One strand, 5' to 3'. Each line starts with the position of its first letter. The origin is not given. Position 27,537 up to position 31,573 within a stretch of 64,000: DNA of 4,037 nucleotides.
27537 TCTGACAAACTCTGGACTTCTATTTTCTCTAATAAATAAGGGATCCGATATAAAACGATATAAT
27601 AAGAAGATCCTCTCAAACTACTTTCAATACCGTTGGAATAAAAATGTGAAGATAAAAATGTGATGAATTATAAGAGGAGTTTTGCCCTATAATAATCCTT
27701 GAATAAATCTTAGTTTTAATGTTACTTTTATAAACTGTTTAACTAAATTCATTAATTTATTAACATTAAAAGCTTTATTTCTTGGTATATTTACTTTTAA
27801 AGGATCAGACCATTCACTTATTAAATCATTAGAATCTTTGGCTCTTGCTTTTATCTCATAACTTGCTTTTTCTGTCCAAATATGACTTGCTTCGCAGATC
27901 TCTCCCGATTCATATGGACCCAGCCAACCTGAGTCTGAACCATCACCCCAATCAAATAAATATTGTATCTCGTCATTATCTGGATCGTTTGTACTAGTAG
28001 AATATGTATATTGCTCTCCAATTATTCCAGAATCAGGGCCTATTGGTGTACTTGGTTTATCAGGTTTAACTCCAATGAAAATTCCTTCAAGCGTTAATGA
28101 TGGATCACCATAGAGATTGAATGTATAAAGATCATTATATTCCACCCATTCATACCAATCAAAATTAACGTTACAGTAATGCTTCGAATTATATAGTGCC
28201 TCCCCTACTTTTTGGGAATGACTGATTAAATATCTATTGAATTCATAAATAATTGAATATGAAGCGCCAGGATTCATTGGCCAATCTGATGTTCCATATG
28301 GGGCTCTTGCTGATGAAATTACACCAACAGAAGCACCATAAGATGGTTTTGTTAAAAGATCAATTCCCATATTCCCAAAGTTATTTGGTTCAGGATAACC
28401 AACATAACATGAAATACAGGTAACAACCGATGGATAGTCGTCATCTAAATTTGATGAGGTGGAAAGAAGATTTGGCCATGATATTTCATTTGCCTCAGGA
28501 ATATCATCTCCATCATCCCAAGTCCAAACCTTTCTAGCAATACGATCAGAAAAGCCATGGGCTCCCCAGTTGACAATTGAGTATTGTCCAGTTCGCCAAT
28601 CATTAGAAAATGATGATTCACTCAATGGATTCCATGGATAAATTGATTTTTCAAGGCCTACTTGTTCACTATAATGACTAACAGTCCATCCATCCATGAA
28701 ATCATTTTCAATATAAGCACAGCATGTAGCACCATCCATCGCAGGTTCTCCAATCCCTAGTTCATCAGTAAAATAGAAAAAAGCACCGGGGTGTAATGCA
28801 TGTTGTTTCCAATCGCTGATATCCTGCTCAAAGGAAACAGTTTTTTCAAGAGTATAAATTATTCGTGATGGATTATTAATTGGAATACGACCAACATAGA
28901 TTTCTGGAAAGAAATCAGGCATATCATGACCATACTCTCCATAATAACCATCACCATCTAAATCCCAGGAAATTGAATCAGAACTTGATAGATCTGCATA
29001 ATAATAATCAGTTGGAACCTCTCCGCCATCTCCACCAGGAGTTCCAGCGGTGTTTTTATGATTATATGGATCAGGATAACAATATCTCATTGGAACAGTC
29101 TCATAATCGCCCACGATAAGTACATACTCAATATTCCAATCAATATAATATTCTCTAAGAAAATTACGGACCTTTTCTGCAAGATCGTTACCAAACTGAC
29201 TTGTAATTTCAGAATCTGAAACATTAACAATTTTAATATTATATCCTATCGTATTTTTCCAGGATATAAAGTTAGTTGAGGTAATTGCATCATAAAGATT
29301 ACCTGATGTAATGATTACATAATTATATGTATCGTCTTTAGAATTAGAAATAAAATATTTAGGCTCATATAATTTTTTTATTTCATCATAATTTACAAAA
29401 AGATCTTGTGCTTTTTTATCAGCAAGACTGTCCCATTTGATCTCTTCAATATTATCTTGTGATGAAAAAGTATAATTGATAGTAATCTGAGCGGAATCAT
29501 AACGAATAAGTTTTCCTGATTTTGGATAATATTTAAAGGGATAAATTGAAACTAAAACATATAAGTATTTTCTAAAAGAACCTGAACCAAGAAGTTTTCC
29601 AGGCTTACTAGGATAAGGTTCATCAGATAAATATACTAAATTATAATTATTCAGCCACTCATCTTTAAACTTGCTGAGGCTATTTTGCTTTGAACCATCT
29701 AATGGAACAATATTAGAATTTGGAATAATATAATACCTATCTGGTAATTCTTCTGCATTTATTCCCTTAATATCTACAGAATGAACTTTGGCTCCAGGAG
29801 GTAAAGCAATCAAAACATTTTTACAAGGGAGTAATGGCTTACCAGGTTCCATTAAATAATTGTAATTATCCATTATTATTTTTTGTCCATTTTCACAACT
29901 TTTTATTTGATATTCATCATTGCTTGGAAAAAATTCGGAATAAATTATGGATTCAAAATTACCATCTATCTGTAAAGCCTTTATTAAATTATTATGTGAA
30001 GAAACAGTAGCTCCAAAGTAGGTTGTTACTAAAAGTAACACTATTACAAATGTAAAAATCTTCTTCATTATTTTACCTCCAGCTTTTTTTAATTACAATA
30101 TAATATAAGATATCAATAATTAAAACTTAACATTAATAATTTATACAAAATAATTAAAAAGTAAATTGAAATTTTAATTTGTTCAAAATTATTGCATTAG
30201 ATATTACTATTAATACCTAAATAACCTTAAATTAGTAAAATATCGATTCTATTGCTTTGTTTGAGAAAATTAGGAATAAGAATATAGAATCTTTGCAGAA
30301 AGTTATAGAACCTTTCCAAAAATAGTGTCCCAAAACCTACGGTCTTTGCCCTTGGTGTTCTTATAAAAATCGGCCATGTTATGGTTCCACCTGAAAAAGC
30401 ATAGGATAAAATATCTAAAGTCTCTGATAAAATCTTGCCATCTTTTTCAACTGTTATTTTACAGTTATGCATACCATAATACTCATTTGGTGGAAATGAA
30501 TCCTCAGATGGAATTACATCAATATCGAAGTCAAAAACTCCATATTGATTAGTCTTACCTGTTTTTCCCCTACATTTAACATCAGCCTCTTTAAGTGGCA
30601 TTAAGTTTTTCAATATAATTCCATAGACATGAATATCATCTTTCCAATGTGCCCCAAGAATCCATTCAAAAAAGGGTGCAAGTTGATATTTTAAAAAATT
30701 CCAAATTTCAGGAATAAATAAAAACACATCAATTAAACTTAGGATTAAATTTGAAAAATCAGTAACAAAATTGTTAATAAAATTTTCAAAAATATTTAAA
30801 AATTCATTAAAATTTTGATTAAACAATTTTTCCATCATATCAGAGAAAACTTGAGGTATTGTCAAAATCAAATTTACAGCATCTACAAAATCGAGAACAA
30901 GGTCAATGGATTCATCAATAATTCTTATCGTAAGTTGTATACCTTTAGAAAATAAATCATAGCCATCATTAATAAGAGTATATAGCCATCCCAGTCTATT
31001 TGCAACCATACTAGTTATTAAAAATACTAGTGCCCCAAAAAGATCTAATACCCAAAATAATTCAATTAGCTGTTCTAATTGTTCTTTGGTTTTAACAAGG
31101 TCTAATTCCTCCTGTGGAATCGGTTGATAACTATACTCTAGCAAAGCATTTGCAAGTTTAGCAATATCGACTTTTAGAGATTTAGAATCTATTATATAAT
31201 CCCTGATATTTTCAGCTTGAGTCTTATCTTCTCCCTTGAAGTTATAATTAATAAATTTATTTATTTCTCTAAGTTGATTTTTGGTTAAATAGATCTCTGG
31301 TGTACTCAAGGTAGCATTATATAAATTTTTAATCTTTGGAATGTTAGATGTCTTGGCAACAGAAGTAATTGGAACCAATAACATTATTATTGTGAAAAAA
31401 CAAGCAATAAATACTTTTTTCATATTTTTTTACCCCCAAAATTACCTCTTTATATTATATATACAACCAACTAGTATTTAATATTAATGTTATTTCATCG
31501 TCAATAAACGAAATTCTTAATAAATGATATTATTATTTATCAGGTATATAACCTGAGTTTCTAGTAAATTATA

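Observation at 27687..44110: Shared C-terminal 'IPRxK + amphipathic/hydrophobic tail' motif: a candidate undescribed protein-sorting signal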

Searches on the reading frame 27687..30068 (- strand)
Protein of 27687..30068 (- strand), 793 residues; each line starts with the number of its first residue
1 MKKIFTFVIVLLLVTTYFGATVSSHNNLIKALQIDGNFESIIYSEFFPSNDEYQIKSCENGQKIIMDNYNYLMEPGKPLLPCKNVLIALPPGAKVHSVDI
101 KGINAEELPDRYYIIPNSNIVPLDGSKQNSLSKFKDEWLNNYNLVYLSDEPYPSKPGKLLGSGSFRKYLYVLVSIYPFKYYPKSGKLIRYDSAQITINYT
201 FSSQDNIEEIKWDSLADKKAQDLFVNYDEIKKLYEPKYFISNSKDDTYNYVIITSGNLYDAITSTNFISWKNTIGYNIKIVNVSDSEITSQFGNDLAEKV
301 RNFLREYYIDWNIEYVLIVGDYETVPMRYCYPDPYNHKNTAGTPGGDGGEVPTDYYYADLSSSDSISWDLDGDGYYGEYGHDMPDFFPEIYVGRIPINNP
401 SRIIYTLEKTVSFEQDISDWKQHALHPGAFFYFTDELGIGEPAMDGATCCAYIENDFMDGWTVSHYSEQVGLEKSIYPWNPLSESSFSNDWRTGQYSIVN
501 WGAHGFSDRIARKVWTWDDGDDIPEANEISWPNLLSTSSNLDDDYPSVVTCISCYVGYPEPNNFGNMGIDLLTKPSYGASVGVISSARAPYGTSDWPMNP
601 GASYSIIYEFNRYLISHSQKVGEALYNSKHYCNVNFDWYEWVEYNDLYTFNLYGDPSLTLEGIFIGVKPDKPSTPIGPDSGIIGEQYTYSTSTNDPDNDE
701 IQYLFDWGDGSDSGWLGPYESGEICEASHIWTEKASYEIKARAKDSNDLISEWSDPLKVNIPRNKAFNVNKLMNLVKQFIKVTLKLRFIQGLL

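Call 5: search_protein_families(library=pfam, proteins=[window:27687-30068:-], max_evalue=0.01)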
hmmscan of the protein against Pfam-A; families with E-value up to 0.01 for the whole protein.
window:27687-30068:- (793 aa): 4 families
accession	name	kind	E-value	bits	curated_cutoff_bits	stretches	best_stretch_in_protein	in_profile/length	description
PF01364.23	Peptidase_C25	-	1e-36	127.5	23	1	250-660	1-374/374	Peptidase family C25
PF08126.16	Propeptide_C25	-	1.4e-09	37.8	22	1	60-232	42-202/205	Propeptide_C25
PF18911.6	PKD_4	-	0.00095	19.6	27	1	672-752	4-77/85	PKD domain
PF00801.26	PKD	-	0.0062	16.9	23.5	0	687-748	17-70/80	PKD domain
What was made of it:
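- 27786..28043 (-): PKD-like beta-sandwich immediately upstream of the C25 tail. Weak Pfam PKD_4 and PKD hits (call 5).
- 27687..30068 (-): C25 (gingipain-family) cysteine peptidase gene: signal peptide, propeptide, catalytic domain, PKD module and tail. Pfam Peptidase_C25 at 1e-36 and Propeptide_C25 (call 5).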

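Call 6: search_protein_families(library=ncbifam, proteins=[window:27687-30068:-], max_evalue=0.1)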
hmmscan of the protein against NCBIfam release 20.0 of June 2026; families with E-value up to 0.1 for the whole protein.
window:27687-30068:- (793 aa): 1 family
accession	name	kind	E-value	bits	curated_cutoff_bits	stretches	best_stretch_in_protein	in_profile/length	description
NF052324.1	PorU_rel_Nterm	equivalog_domain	7.7e-05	21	450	1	223-426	371-566/879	putative type IX secretion system sortase PorU2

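Call 18: find_encoding_contigs(protein=window:27687-30068:-, flank=1000, max_places=3)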
Protein window:27687-30068:- (793 aa): 2 contigs read that carry it; 1 place shown.
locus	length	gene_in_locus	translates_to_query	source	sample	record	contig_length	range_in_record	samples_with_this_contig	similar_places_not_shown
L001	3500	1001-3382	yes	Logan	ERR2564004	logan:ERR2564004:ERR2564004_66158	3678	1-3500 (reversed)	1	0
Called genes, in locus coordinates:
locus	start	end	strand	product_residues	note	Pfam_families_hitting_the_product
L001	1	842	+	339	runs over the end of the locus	?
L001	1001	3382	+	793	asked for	PF08126:Propeptide_C25, PF01364:Peptidase_C25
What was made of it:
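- Tried and rejected: The C25 protein was found only in Logan run ERR2564004, which carries no taxon name (call 18).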

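Call 65: find_homologous_proteins(query=window:27687-30068:-, max_evalue=1e-20)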
Query window:27687-30068:- (793 aa): 904 proteins with E <= 1e-20 among 8000 candidates; the best 120 are listed.
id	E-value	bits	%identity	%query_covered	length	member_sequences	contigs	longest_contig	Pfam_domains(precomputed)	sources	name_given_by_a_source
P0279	0.0e+0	1699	100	91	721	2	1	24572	PF08126.17,PF01364.25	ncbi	-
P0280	0.0e+0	1343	73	99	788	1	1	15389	PF08126.17,PF01364.25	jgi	jgi:hypothetical protein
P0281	0.0e+0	1326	69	100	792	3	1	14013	PF08126.17,PF01364.25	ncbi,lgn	-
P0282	0.0e+0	1294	70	100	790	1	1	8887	PF08126.17,PF01364.25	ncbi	-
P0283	0.0e+0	1289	68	100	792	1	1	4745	PF08126.17,PF01364.25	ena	-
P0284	0.0e+0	1276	68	100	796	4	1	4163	PF08126.17,PF01364.25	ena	-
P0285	0.0e+0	1218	66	99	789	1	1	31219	PF08126.17,PF01364.25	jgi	jgi:hypothetical protein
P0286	0.0e+0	1200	65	100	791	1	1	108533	PF08126.17,PF00801.27,PF01364.25,PF18911.7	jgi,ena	-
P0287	0.0e+0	1198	64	98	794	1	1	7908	PF08126.17,PF00801.27,PF01364.25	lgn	-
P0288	0.0e+0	1155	68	92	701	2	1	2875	PF08126.17,PF01364.25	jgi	jgi:hypothetical protein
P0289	0.0e+0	1046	57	100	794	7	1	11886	PF08126.17,PF01364.25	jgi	jgi:hypothetical protein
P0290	0.0e+0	1037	57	100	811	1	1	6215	PF08126.17,PF01364.25,PF18911.7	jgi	jgi:hypothetical protein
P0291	0.0e+0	1035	58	97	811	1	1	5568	PF08126.17,PF01364.25,PF18911.7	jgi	jgi:hypothetical protein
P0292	0.0e+0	1035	58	97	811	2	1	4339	PF08126.17,PF01364.25,PF18911.7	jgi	jgi:hypothetical protein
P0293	0.0e+0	1027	58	97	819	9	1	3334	PF08126.17,PF01364.25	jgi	-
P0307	8.3e-255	866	54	92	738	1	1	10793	PF08126.17,PF00404.25,PF01364.25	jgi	jgi:hypothetical protein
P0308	3.5e-254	864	60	77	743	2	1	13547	PF08126.17,PF00404.25,PF01364.25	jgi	jgi:hypothetical protein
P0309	1.5e-253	862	60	77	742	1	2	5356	PF08126.17,PF00404.25,PF01364.25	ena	-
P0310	1.8e-252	858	54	90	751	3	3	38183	PF08126.17,PF00404.25,PF01364.25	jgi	jgi:hypothetical protein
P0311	2.9e-251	854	60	77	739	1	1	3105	PF08126.17,PF00404.25,PF01364.25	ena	-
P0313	1.3e-249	849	57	83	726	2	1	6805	PF08126.17,PF00404.25,PF01364.25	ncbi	-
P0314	1.1e-246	839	58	78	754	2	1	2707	PF08126.17,PF18962.8,PF01364.25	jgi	jgi:hypothetical protein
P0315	4.2e-245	834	55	83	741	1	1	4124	PF08126.17,PF00404.25,PF01364.25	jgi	-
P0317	2.8e-239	814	55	80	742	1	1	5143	PF08126.17,PF00404.25,PF01364.25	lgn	-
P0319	1.5e-237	809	53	84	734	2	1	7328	PF08126.17,PF00404.25,PF01364.25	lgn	-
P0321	1.3e-236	806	56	77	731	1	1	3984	PF08126.17,PF00404.25,PF01364.25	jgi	jgi:hypothetical protein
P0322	1.6e-236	805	54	83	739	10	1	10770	PF08126.17,PF00404.25,PF01364.25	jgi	jgi:hypothetical protein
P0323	2.0e-235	802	54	80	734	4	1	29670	PF08126.17,PF00404.25,PF01364.25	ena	-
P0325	3.5e-235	801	55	78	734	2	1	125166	PF08126.17,PF00404.25,PF01364.25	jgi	-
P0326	3.3e-234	798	56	78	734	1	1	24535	PF08126.17,PF00404.25,PF01364.25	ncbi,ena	-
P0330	1.9e-232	792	56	77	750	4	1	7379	PF08126.17,PF00404.25,PF01364.25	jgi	-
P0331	1.3e-231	789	57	77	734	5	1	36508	PF08126.17,PF00404.25,PF01364.25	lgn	-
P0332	1.2e-230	786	56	78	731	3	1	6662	PF08126.17,PF00404.25,PF01364.25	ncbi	ncbi:MAG: C25 family cysteine peptidase [Candidatus Zixiibacteriota bacterium]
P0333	1.6e-230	785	53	83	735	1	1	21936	PF08126.17,PF00404.25,PF01364.25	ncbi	ncbi:MAG: C25 family cysteine peptidase [Candidatus Zixiibacteriota bacterium]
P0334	2.9e-230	785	54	83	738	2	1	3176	PF08126.17,PF00404.25,PF01364.25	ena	-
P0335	3.0e-230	785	53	83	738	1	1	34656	PF08126.17,PF00404.25,PF01364.25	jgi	jgi:hypothetical protein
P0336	2.1e-229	782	56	77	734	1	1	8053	PF08126.17,PF00404.25,PF01364.25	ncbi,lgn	-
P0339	5.8e-229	780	56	77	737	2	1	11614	PF08126.17,PF00404.25,PF01364.25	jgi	jgi:hypothetical protein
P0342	3.0e-228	778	54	78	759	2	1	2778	PF08126.17,PF18962.8,PF01364.25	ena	-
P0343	3.7e-228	778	52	84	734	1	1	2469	PF08126.17,PF00404.25,PF01364.25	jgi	jgi:hypothetical protein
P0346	7.1e-227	773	53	78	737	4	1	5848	PF08126.17,PF00404.25,PF01364.25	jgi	jgi:hypothetical protein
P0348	1.0e-226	773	55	77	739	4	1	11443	PF08126.17,PF00404.25,PF01364.25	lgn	-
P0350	1.8e-225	769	55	77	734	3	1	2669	PF08126.17,PF00404.25,PF01364.25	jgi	jgi:hypothetical protein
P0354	8.4e-225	766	53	83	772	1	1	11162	PF08126.17,PF00404.25,PF01364.25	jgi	jgi:hypothetical protein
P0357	1.2e-224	766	55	78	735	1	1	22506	PF08126.17,PF00404.25,PF01364.25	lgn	-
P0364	5.4e-223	761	54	77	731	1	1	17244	PF08126.17,PF00404.25,PF01364.25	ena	-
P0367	2.1e-222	759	53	77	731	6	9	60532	PF08126.17,PF00404.25,PF01364.25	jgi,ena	-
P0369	5.7e-222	757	54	78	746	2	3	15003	PF08126.17,PF00404.25,PF01364.25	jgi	jgi:hypothetical protein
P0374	2.6e-221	755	54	78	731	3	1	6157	PF08126.17,PF00404.25,PF01364.25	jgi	-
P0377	3.6e-221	754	52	82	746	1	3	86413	PF08126.17,PF00404.25,PF01364.25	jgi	jgi:hypothetical protein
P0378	4.0e-221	754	52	83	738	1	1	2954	PF08126.17,PF00404.25,PF01364.25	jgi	-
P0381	1.3e-220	753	53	78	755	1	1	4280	PF08126.17,PF18962.8,PF01364.25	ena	-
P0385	7.9e-220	750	52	78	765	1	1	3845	PF08126.17,PF18962.8,PF01364.25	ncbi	-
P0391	7.9e-219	747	53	78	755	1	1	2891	PF08126.17,PF18962.8,PF01364.25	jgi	-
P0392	8.9e-219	747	52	83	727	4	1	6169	PF08126.17,PF00404.25,PF01364.25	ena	-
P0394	2.5e-218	745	53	78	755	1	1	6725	PF08126.17,PF18962.8,PF01364.25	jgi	-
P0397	4.8e-218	744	54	77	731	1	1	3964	PF08126.17,PF00404.25,PF01364.25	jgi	jgi:hypothetical protein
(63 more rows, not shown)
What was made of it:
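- On T9SS C-terminal domain (Por_Secre_tail, PF18962): Bacterial homologues of the C25 peptidase do have PF18962 (call 65).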

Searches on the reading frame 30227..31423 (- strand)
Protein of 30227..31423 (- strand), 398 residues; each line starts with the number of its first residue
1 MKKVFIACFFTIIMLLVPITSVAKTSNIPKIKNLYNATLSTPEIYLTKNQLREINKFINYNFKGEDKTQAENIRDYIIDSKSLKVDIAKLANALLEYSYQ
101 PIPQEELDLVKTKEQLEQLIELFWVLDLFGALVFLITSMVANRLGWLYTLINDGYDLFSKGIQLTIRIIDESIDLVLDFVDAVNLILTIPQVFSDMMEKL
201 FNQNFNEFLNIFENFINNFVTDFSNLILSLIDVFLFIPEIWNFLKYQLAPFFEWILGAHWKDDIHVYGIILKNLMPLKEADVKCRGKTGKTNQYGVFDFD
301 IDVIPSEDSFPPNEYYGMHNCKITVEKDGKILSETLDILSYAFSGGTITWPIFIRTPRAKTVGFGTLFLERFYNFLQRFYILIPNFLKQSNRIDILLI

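Call 5: search_protein_families(library=pfam, proteins=[window:30227-31423:-], max_evalue=0.01)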
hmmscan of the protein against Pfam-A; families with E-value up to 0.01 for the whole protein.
window:30227-31423:- (398 aa): 0 families

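Call 6: search_protein_families(library=ncbifam, proteins=[window:30227-31423:-], max_evalue=0.1)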
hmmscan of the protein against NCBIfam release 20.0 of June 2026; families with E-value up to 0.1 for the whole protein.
window:30227-31423:- (398 aa): 1 family
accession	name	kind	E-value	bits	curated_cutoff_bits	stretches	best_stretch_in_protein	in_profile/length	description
TIGR00219.1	mreC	equivalog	0.0093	15.1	92.75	1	3-75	8-78/283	rod shape-determining protein MreC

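Call 68: search_protein_families(library=ncbifam, proteins=[window:30227-31423:-], max_evalue=1)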
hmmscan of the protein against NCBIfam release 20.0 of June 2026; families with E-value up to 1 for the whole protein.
window:30227-31423:- (398 aa): 1 family
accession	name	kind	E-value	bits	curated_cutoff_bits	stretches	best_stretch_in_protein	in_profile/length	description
TIGR00219.1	mreC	equivalog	0.0093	15.1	92.75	1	3-75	8-78/283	rod shape-determining protein MreC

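Call 74: find_homologous_proteins(query=window:30227-31423:-, max_evalue=0.00001)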
Query window:30227-31423:- (398 aa): 43 proteins with E <= 0.00001 among 3265 candidates.
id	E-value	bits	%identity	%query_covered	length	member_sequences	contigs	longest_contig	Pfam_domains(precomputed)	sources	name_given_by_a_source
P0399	1.9e-261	885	100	100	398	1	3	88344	-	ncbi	-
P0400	5.6e-200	683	76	100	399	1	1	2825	-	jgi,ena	-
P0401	1.0e-197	675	75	100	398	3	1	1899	-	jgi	jgi:hypothetical protein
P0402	3.3e-194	664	72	100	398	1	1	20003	-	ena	-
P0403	3.4e-191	654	73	100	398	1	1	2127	-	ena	-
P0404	7.5e-189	646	71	100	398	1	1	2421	-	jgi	jgi:hypothetical protein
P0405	5.1e-185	634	70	100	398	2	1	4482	-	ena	-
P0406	8.9e-184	629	68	100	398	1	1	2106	-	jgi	jgi:hypothetical protein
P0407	9.2e-184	629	70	100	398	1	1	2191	-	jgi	jgi:hypothetical protein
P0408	1.8e-180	619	68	100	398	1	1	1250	-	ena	-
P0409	5.0e-173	594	68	100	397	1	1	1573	-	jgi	jgi:hypothetical protein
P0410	5.1e-172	591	69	100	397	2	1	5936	-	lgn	-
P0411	8.4e-172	590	68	100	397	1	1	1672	-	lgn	-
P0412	8.8e-169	580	68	100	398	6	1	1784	-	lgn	-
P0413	2.2e-167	576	67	100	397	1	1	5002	-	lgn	-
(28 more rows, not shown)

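Call 79: find_encoding_contigs(protein=P0399, flank=500, max_places=4)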
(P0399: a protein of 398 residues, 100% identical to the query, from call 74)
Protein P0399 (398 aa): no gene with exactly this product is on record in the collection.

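Call 80: list_cluster_members(proteins=[P0399, P0279, P0281, P0284, P0282, P0286, P0306, P0355, P0375, P0398])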
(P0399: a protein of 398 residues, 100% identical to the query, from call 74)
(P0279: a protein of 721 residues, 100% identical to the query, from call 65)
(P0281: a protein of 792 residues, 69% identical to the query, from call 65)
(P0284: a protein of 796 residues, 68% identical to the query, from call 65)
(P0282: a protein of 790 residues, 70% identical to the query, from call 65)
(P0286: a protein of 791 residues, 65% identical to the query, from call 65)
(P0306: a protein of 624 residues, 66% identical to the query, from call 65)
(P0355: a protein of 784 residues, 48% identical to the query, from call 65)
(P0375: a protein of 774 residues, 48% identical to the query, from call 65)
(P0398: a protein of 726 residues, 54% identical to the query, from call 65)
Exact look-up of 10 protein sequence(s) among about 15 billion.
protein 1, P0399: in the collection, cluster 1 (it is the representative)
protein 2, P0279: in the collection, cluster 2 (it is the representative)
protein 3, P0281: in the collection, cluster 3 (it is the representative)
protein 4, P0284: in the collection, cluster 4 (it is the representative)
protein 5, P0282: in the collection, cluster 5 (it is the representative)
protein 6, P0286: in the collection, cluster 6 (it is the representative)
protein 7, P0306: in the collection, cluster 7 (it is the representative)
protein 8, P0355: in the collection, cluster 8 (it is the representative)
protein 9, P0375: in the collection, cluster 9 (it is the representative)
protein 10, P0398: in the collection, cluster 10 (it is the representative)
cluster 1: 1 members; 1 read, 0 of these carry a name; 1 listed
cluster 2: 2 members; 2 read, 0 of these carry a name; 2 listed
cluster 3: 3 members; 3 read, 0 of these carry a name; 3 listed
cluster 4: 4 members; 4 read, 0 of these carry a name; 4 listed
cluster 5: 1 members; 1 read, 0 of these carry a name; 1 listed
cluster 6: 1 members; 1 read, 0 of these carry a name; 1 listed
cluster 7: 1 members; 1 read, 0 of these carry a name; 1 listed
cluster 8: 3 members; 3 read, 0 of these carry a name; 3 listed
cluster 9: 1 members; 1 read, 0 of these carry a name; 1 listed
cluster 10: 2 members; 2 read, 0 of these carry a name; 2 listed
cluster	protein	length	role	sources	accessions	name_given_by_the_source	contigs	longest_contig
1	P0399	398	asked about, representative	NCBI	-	-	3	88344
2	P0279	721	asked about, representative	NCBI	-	-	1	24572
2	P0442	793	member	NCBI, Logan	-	-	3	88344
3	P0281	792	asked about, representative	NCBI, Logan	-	-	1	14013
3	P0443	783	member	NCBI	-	-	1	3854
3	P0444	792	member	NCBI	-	-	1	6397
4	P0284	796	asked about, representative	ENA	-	-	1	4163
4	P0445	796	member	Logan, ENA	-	-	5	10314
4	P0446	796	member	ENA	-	-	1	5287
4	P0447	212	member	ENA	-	-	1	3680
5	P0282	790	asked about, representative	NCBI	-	-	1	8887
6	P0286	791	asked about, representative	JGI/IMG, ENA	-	-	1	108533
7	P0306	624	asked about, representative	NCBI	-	-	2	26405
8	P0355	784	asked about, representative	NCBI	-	-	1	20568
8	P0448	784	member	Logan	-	-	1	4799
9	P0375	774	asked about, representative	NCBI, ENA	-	-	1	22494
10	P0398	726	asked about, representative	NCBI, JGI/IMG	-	-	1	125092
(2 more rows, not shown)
